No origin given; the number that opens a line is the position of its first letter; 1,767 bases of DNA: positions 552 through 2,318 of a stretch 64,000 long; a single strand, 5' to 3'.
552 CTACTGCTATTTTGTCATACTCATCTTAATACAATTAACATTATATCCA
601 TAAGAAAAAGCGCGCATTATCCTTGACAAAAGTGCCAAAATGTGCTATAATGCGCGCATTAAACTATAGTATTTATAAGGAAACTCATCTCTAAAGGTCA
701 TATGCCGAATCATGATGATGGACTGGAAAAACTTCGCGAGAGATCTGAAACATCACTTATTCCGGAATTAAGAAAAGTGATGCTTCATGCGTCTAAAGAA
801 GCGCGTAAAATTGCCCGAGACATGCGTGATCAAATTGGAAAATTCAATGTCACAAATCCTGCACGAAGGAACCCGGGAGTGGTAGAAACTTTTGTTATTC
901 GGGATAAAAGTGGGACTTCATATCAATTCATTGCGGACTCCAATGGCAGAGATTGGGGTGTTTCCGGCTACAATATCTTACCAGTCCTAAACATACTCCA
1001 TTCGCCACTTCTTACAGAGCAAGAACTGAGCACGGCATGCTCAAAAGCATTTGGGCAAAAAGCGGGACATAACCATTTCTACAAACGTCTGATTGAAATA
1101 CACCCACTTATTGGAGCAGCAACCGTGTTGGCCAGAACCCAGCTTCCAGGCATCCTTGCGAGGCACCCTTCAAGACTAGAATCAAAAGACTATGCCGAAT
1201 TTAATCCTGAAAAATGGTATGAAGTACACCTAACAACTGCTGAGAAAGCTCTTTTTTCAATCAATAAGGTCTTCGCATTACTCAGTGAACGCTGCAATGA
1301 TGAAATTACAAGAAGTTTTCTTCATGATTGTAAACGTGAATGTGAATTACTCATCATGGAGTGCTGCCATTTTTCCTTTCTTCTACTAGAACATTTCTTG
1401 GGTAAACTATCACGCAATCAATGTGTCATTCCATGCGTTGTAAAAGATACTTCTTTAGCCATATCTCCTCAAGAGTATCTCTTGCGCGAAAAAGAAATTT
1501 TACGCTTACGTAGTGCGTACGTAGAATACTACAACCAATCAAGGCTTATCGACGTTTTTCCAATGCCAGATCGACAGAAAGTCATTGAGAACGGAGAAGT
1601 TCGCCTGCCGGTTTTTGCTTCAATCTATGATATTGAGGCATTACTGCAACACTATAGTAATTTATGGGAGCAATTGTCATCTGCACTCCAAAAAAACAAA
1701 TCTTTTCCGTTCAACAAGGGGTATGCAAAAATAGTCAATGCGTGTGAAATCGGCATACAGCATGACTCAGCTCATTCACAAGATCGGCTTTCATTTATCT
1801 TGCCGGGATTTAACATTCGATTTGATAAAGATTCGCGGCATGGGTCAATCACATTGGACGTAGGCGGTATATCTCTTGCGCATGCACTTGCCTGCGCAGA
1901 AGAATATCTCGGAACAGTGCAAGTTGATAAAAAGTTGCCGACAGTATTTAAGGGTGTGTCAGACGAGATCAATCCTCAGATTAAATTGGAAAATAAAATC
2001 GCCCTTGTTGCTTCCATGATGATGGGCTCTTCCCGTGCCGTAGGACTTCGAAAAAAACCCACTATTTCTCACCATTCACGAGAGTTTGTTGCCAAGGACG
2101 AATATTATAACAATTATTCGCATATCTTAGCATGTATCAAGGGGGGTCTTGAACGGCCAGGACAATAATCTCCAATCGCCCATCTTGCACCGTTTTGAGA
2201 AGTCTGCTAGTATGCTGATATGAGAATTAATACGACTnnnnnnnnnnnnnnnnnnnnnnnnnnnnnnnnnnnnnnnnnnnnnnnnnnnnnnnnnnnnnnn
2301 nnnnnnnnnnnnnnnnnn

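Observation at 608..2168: Orphan 488-aa unknown protein driven by a textbook extended -10 promoter flanked by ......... palindromes, inserted between rpsB and rpmE-prfA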

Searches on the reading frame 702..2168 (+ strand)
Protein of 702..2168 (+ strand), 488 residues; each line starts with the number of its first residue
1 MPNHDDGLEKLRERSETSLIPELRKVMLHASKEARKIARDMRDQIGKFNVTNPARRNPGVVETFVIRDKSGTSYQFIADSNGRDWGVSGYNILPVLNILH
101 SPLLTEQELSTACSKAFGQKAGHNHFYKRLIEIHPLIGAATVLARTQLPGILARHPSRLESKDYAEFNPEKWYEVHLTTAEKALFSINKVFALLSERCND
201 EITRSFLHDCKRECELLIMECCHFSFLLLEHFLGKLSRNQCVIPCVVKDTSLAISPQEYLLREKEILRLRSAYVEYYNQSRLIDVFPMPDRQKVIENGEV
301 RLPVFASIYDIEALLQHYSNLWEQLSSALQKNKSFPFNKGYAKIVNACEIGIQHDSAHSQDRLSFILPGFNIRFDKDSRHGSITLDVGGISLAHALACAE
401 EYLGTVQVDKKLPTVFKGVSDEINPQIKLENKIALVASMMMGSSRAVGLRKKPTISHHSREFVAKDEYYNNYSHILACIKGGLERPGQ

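Call 3: search_protein_families(library=pfam, proteins=[window:702-2168:+], max_evalue=1)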
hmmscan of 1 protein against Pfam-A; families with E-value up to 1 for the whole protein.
window:702-2168:+ (488 aa): 1 family
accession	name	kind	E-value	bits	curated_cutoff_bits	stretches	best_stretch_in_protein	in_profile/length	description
PF11917.13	DUF3435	-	0.0075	15.7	25.8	1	171-261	22-109/418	Protein of unknown function (DUF3435)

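Call 7: find_homologous_proteins(query=window:702-2168:+, max_evalue=0.001)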
Query window:702-2168:+ (488 aa): 9 proteins with E <= 0.001 among 6819 candidates.
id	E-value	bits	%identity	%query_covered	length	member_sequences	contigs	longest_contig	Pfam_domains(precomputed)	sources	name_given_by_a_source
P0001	0.0e+0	1116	100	100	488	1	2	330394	-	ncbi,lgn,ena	ncbi:MAG: hypothetical protein AAB400_02945 [Patescibacteria group bacterium]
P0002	2.7e-255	866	78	100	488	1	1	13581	-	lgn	-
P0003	6.1e-203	693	62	100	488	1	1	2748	-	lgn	-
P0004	1.7e-197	675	61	99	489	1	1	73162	-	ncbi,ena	-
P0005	5.3e-197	673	62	100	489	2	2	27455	-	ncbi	-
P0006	8.5e-158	544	51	99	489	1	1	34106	-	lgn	-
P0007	6.7e-146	505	48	100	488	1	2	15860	-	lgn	-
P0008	4.5e-130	453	43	99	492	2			-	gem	-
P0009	5.8e-89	317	38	98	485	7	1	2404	-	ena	-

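Call 9: find_encoding_contigs(protein=P0004, flank=6000, max_places=3)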
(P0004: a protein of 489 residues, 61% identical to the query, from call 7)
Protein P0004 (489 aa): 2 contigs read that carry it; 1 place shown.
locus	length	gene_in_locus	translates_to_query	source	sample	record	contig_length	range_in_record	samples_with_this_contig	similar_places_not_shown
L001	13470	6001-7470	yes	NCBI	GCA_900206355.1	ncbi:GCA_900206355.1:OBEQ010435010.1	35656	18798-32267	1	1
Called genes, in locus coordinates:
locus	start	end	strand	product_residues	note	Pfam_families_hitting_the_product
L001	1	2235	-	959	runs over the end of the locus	-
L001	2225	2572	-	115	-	PF18908:DUF5663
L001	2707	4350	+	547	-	-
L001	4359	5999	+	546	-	-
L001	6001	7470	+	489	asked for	-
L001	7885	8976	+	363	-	PF03462:PCRF, PF00472:RF-1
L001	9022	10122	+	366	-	PF06559:DCD_N, PF22769:DCD, PF22569:DCD_C, PF22769:DCD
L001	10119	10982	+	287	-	PF17827:PrmC_N, PF02384:N6_Mtase (weak), PF05175:MTS, PF06325:PrmA, PF01170:UPF0020, PF13649:Methyltransf_25, PF13847:Methyltransf_31, PF08242:Methyltransf_12, +2 more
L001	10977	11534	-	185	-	-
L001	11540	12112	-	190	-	PF13238:AAA_18 (weak)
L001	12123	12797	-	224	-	PF01386:Ribosomal_L25p, PF14693:Ribosomal_TL5_C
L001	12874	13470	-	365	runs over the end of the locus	PF01098:FTSW_RODA_SPOVE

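Call 10: find_encoding_contigs(protein=P0002, flank=6000, max_places=3)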
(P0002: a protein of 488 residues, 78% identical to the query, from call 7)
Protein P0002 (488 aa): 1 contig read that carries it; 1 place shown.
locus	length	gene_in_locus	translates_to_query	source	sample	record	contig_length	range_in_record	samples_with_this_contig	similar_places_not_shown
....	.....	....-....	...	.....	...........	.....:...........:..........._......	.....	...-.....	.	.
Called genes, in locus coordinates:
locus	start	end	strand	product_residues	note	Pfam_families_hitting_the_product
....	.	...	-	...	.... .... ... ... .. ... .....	?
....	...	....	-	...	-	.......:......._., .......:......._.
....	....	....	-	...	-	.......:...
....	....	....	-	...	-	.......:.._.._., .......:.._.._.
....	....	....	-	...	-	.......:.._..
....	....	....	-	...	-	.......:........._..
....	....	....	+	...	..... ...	-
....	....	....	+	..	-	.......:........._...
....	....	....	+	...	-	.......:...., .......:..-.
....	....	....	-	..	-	-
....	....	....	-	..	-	-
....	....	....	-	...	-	-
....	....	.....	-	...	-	-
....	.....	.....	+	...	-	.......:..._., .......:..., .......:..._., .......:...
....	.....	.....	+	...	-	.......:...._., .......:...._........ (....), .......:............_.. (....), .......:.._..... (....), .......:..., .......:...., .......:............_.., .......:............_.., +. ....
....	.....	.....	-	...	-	?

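Call 11: find_encoding_contigs(protein=P0006, flank=6000, max_places=3)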
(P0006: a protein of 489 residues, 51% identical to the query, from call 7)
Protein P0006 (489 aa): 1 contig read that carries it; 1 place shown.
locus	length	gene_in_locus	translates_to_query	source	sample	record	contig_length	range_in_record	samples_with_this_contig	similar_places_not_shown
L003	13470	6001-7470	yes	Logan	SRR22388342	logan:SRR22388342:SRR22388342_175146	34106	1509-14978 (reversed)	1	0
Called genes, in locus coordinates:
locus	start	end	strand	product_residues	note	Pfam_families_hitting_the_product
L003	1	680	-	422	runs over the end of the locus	PF03952:Enolase_N, PF00113:Enolase_C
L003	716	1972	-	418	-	PF00162:PGK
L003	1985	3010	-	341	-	PF00044:Gp_dh_N, PF02800:Gp_dh_C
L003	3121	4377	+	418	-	PF00675:Peptidase_M16, PF05193:Peptidase_M16_C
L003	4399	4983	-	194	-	PF00889:EF_TS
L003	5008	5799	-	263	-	PF00318:Ribosomal_S2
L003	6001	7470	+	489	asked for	-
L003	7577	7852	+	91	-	PF01197:Ribosomal_L31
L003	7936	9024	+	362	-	PF03462:PCRF, PF00472:RF-1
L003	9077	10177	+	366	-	PF06559:DCD_N, PF22769:DCD, PF22569:DCD_C, PF22769:DCD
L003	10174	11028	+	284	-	PF17827:PrmC_N, PF03602:Cons_hypoth95, PF01170:UPF0020, PF05175:MTS, PF06325:PrmA, PF13847:Methyltransf_31 (weak), PF08242:Methyltransf_12 (weak), PF13649:Methyltransf_25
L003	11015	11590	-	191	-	-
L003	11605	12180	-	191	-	PF13238:AAA_18 (faint)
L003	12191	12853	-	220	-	PF01386:Ribosomal_L25p, PF14693:Ribosomal_TL5_C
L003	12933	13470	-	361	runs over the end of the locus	PF01098:FTSW_RODA_SPOVE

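Call 15: find_encoding_contigs(protein=P0005, flank=6000, max_places=3)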
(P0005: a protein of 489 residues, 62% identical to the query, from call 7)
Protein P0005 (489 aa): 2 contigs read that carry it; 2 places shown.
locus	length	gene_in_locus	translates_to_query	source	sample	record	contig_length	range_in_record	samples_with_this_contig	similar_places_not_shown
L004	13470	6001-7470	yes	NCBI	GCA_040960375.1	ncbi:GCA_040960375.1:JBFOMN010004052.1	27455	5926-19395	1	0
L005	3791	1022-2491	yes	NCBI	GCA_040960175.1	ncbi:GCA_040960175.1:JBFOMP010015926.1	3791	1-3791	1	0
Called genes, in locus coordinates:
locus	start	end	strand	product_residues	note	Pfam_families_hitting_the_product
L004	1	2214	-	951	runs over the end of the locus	-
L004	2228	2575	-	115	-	PF18908:DUF5663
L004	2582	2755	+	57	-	-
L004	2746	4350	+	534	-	-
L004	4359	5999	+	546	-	-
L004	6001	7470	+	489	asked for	-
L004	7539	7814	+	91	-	PF01197:Ribosomal_L31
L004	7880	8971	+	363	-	PF03462:PCRF, PF00472:RF-1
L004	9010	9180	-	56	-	-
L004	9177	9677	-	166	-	-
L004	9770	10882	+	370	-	PF06559:DCD_N, PF22769:DCD, PF22569:DCD_C, PF22769:DCD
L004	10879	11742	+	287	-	PF17827:PrmC_N, PF05175:MTS, PF06325:PrmA (weak), PF01170:UPF0020, PF13649:Methyltransf_25, PF13847:Methyltransf_31, PF08241:Methyltransf_11 (weak), PF08242:Methyltransf_12, +1 more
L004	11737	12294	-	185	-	-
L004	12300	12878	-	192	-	PF13238:AAA_18 (faint)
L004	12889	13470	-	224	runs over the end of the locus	PF01386:Ribosomal_L25p, PF14693:Ribosomal_TL5_C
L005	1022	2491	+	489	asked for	-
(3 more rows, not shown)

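Call 16: find_encoding_contigs(protein=P0007, flank=6000, max_places=3)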
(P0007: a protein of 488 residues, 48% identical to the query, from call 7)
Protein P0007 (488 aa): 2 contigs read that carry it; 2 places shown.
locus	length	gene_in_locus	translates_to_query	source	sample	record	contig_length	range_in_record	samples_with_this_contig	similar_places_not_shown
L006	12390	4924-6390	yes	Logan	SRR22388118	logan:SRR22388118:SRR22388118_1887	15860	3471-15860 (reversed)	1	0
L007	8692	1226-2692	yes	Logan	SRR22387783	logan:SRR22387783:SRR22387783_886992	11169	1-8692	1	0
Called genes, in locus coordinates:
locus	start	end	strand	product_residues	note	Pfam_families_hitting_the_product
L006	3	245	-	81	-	?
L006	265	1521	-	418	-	PF00162:PGK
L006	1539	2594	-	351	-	PF00044:Gp_dh_N, PF02800:Gp_dh_C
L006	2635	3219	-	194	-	PF25025:EF-Ts_N (faint), PF00889:EF_TS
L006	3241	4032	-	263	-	PF00318:Ribosomal_S2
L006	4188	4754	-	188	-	-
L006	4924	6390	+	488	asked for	-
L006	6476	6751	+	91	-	PF01197:Ribosomal_L31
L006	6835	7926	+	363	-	PF03462:PCRF, PF00472:RF-1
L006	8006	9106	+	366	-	PF06559:DCD_N, PF22769:DCD, PF22569:DCD_C, PF22769:DCD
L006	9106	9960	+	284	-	PF17827:PrmC_N, PF05175:MTS, PF06325:PrmA, PF02390:Methyltransf_4 (faint), PF13847:Methyltransf_31 (weak), PF08241:Methyltransf_11 (faint), PF08242:Methyltransf_12, PF13649:Methyltransf_25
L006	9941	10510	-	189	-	-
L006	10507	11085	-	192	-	PF13238:AAA_18 (weak)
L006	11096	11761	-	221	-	PF01386:Ribosomal_L25p, PF14693:Ribosomal_TL5_C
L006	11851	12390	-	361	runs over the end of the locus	PF01098:FTSW_RODA_SPOVE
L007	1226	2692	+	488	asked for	-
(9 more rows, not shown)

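Call 25: search_protein_representatives(protein=window:702-2165:+)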
Query: 488 residues. Proteins with E-value up to 0.001 (for the whole library): 19; up to 1e-10: 7; up to 1e-30: 2. The best 19 are listed.
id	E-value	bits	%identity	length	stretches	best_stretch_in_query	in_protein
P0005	1.7e-197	673.3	62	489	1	3-487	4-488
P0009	1.8e-89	317.1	38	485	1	7-486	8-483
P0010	5.5e-22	94.6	26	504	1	126-480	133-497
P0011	5.1e-15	71.6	30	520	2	115-416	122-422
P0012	1.0e-12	64.0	28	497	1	126-475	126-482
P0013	4.8e-11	58.5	28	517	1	123-404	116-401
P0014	5.3e-11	58.4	28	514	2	119-403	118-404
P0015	1.4e-10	57.0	28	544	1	176-480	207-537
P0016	2.6e-10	56.1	26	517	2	257-475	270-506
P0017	2.7e-10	56.1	33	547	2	295-477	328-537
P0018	2.7e-10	56.0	27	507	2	172-404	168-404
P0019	3.5e-08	49.1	26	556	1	170-418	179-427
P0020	1.3e-07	47.2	30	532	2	178-398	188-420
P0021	2.4e-07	46.3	28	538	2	125-402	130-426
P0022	3.6e-07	45.8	26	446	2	166-410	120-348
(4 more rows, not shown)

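Call 27: predict_structure(alignment_id=A1)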
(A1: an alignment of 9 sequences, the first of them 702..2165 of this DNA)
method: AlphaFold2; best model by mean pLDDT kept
length: 488 residues; sequences in the alignment: 9
mean_pLDDT: 69.8   pTM: 0.74
mean pLDDT of the five models: 69.8, 66.3, 64.6, 63.8, 62.8
residues with pLDDT >= 90: 42; 70-90: 243; 50-70: 118; < 50: 85
segments of 3 or more residues with pLDDT < 50: 1-4, 250-252, 275-290, 298-300, 356-358, 389-395, 399-410, 418-421, 442-464
pLDDT, mean of each block of 10 residues (from residue 1): 56 81 85 85 87 82 77 73 69 73 66 72 84 83 78 70 68 87 93 90 90 81 80 72 56 56 55 47 41 49 62 84 90 81 83 67 82 75 64 49 43 52 54 58 30 32 63 91 76
secondary structure, 60 per line:
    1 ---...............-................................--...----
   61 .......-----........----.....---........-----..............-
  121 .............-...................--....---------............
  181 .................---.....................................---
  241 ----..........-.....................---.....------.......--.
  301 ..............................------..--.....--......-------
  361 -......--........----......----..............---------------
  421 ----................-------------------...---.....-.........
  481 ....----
elements in order: H4-18 H20-51 E61-67 E73-80 E85-89 H93-100 H106-119 H121-133 H135-153 H156-159 H169-197 H201-237 E245-254 H256-276 H280-284 H291-297 E300-307 H308-330 E341-345 E348-353 E362-367 E370-377 E382-387 H392-405 H425-440 E460-462 H466-470 H472-484

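Call 32: search_solved_structures(query=A2, max_evalue=1)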
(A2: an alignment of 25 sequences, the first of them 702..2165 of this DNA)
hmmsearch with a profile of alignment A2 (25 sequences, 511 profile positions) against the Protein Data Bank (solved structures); distinct sequences matched with E-value up to 1: 2.
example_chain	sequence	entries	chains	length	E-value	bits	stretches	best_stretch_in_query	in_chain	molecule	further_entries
5c7t_A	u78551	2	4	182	0.25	13.3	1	71-162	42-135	NudF protein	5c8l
5c7q_A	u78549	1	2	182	0.27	13.2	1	71-162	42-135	NudF protein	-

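Call 35: search_protein_families(library=ncbifam, proteins=[window:702-2165:+, L001:2707-4347:+, L001:4359-5996:+], max_evalue=1)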
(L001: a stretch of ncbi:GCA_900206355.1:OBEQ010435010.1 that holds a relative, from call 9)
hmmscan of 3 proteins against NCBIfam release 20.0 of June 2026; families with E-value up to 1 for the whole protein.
window:702-2165:+ (488 aa): 0 families

L001:2707-4347:+ (547 aa): 0 families

L001:4359-5996:+ (546 aa): 0 families

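Call 36: search_protein_families(library=pfam, proteins=[L001:2707-4347:+, L001:4359-5996:+, L006:4188-4754:-, L001:2225-2572:-], max_evalue=1)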
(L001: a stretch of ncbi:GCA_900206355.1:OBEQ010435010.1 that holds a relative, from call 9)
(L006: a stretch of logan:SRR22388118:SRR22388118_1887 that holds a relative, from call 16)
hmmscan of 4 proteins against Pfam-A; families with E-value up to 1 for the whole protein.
L001:2707-4347:+ (547 aa): 0 families

L001:4359-5996:+ (546 aa): 0 families

L006:4188-4754:- (188 aa): 0 families

L001:2225-2572:- (115 aa): 2 families
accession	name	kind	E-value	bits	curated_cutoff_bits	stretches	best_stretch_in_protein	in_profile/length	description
PF18908.5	DUF5663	-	0.00083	20.3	23.7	1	25-97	5-76/84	Protein of unknown function (DUF5663)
PF00328.27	His_Phos_2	-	0.17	11.7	23.6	1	25-98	163-230/354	Histidine phosphatase superfamily (branch 2)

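Call 41: find_homologous_proteins(query=A2, max_evalue=0.001)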
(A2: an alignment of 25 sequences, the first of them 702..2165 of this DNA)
Query A2 (25 sequences) (488 aa, profile of the alignment): 10 proteins with E <= 0.001 among 8000 candidates.
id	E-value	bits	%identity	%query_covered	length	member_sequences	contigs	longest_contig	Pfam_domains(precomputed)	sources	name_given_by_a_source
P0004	1.4e-168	580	61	99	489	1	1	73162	-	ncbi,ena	-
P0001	6.9e-168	578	100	100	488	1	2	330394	-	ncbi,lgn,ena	ncbi:MAG: hypothetical protein AAB400_02945 [Patescibacteria group bacterium]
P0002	1.1e-167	577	78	100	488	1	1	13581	-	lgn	-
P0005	1.6e-167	577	62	100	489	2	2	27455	-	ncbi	-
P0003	1.9e-166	573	62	100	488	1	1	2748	-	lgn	-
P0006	3.3e-161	556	51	99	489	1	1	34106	-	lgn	-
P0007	4.5e-157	542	48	100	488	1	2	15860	-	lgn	-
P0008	2.6e-155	536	43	99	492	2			-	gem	-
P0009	3.6e-141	490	38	98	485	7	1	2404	-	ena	-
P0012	1.8e-130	454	22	72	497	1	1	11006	-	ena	-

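Call 43: find_encoding_contigs(protein=P0012, flank=6000, max_places=3)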
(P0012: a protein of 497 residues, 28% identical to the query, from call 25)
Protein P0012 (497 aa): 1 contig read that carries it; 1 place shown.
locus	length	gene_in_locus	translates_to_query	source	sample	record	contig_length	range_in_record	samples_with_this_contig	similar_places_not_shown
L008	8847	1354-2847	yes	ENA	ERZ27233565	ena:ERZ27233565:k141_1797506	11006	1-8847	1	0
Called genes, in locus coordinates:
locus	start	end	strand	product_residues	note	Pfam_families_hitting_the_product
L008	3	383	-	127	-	?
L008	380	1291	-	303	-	-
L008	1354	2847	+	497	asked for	-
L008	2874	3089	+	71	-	-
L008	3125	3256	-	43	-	-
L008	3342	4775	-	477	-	PF00128:Alpha-amylase, PF14701:hDGE_amylase (weak), PF16657:Malt_amylase_C (weak)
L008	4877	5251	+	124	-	PF03779:SPW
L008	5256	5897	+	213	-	PF00156:Pribosyltran, PF14681:UPRTase (weak)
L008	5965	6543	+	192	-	PF00081:Sod_Fe_N, PF02777:Sod_Fe_C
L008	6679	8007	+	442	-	PF25919:BSH_CusB (faint), PF25917:BSH_RND, PF25954:Beta-barrel_RND_2, PF25990:Beta-barrel_YknX, PF26002:Beta-barrel_AprE (weak), PF25967:RND-MFP_C, PF25975:CzcB_C, PF25989:YknX_C, +2 more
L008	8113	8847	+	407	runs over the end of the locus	PF12704:MacB_PCD, PF02687:FtsX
